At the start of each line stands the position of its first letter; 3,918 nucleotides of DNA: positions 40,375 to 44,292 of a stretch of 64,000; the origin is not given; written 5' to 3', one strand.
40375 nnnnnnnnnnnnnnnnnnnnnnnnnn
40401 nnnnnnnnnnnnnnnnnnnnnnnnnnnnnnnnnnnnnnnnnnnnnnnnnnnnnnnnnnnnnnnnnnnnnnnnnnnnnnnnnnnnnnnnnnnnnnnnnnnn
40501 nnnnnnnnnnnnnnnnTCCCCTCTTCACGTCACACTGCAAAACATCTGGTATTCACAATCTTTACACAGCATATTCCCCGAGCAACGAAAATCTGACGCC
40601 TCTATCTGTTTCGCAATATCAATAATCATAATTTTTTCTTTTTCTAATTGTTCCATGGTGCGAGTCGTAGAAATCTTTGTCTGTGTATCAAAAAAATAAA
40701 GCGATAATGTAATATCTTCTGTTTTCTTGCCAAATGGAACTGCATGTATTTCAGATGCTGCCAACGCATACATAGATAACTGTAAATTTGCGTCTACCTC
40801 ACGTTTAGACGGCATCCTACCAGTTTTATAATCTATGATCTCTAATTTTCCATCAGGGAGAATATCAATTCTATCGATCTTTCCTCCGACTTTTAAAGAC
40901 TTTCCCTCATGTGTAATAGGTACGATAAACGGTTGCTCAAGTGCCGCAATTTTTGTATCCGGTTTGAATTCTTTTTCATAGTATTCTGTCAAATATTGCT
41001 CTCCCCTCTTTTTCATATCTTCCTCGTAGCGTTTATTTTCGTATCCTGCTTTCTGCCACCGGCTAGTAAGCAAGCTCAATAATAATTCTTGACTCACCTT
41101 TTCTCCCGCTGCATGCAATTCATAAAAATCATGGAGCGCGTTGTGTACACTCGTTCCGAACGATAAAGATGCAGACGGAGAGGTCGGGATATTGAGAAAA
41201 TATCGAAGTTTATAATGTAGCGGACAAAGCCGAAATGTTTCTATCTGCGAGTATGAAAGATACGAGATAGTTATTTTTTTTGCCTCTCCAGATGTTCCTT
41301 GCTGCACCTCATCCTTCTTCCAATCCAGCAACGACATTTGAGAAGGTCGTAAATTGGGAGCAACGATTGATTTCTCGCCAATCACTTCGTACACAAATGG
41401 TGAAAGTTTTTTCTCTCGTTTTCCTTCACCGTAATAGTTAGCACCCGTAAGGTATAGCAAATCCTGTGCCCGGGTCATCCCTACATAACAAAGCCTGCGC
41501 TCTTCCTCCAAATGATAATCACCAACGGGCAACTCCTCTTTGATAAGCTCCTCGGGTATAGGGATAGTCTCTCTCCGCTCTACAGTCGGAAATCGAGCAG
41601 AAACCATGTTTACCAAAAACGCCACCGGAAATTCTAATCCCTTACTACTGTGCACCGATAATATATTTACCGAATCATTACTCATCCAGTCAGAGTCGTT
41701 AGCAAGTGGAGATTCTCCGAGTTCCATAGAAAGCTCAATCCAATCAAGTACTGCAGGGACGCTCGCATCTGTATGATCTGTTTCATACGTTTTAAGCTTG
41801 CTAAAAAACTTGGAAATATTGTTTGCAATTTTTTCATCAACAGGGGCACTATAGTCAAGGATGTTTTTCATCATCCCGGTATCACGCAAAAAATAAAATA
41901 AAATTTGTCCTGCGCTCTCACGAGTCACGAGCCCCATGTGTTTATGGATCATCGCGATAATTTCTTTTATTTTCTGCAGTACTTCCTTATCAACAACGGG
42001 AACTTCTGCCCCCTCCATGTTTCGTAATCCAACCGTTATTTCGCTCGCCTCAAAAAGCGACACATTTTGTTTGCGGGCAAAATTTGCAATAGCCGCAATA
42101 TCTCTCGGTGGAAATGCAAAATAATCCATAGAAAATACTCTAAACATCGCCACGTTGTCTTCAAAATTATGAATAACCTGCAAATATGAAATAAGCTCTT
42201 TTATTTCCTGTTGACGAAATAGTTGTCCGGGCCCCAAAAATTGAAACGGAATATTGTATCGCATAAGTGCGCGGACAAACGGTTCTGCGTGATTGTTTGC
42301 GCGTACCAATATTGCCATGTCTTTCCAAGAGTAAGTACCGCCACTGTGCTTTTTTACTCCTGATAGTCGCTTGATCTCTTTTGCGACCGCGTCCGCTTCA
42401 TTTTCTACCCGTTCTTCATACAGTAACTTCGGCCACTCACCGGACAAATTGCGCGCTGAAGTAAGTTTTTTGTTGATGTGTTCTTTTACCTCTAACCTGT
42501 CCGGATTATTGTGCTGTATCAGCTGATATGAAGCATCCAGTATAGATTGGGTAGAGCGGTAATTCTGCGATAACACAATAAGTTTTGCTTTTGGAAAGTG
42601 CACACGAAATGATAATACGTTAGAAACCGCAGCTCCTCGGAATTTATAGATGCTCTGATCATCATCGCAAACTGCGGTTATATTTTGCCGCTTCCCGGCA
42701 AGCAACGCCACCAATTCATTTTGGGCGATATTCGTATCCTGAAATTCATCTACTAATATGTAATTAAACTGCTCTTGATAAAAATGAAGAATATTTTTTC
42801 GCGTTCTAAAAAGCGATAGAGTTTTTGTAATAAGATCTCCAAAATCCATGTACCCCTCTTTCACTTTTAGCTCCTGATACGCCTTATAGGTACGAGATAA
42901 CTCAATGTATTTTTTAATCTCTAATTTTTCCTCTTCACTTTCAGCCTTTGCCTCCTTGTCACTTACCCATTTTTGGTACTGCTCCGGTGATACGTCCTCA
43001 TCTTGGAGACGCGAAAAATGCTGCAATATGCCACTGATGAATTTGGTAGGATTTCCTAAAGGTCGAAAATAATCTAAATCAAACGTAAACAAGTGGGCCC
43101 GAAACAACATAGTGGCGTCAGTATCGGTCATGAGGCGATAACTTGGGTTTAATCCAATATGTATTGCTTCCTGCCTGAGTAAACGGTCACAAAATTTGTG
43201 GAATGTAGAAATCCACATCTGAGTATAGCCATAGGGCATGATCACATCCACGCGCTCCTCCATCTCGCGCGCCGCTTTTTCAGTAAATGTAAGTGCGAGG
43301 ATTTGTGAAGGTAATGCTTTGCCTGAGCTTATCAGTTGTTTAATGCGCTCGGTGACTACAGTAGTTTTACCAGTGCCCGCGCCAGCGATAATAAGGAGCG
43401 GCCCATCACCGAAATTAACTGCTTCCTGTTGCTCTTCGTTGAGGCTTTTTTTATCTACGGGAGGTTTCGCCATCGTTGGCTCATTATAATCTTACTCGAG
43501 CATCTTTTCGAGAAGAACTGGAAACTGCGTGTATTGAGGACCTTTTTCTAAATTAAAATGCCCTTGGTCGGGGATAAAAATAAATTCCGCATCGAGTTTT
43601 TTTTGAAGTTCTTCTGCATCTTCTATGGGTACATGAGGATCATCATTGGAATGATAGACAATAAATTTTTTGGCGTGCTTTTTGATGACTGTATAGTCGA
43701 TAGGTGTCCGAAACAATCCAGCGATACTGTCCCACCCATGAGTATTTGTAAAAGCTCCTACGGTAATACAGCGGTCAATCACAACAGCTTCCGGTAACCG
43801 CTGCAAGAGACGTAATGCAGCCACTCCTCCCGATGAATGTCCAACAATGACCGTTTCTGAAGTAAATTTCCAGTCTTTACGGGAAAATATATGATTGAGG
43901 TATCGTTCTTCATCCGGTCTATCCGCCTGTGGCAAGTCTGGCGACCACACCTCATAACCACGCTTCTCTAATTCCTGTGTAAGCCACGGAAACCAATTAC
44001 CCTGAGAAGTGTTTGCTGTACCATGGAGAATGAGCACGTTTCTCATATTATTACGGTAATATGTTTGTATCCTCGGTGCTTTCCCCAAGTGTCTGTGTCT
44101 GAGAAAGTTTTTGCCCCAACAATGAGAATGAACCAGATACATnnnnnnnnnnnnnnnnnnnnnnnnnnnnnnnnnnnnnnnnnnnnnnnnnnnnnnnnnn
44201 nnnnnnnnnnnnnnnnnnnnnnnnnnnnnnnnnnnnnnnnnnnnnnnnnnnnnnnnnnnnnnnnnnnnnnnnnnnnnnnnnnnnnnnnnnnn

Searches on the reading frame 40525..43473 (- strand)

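Call 31: search_protein_families(library=pfam, proteins=[window:40525-43473:-], max_evalue=0.001)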
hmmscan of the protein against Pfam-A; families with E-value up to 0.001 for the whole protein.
window:40525-43473:- (982 aa): 9 families
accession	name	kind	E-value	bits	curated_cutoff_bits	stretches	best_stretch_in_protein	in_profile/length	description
PF00580.27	UvrD-helicase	-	8.2e-76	255.7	23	1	11-293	1-270/271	UvrD/REP helicase N-terminal domain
PF13361.12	UvrD_C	-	8.1e-51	173.9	25.6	1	299-677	1-347/350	UvrD-like helicase C-terminal domain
PF12705.13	PDDEXK_1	-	1.8e-39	136.6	22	1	739-979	2-246/247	PD-(D/E)XK nuclease superfamily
PF13245.12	AAA_19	-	2.9e-24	86.2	25.1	1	15-279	1-134/134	AAA domain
PF13538.12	UvrD_C_2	-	1.4e-10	41.3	27.4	1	652-675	28-51/52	UvrD-like helicase C-terminal domain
PF10926.14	DUF2800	-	3.2e-08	33.6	21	1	739-923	4-177/368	Protein of unknown function (DUF2800)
PF13604.12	AAA_30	-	4.2e-07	30.3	27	1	11-76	2-67/191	AAA domain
PF21445.3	ADDB_N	-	6.9e-07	29.2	26.6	1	28-270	2-234/290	ADDB, N-terminal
PF13086.12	AAA_11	-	0.00021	21.6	27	0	11-243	2-221/257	AAA domain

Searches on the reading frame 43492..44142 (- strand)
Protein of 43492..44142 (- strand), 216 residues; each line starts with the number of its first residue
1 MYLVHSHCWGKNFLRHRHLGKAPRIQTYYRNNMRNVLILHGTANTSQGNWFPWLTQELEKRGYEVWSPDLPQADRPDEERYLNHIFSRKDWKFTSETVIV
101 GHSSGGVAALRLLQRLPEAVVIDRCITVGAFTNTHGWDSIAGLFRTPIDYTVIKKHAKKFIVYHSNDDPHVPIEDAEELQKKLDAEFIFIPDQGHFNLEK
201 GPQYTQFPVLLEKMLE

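Call 48: search_protein_families(library=pfam, proteins=[window:43492-44142:-], max_evalue=0.001)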
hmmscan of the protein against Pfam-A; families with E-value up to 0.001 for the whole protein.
window:43492-44142:- (216 aa): 6 families
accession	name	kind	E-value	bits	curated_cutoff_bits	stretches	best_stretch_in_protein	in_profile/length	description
PF06821.19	Ser_hydrolase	-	1.9e-16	60.9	22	1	36-209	1-165/172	Serine hydrolase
PF00561.26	Abhydrolase_1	-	5.1e-12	46.4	25.8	1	36-141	3-113/245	alpha/beta hydrolase fold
PF12697.13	Abhydrolase_6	-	3.5e-10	41.3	26.3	1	36-123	1-92/217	Alpha/beta hydrolase family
PF12146.15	Hydrolase_4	-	8.3e-06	25.7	27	0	92-180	76-156/239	Serine aminopeptidase, S33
PF20434.5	BD-FAE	-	0.00019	21.4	26.8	0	151-183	183-215/215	BD-FAE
PF10230.15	LIDHydrolase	-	0.00036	20.8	27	0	83-127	73-115/262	Lipid-droplet associated hydrolase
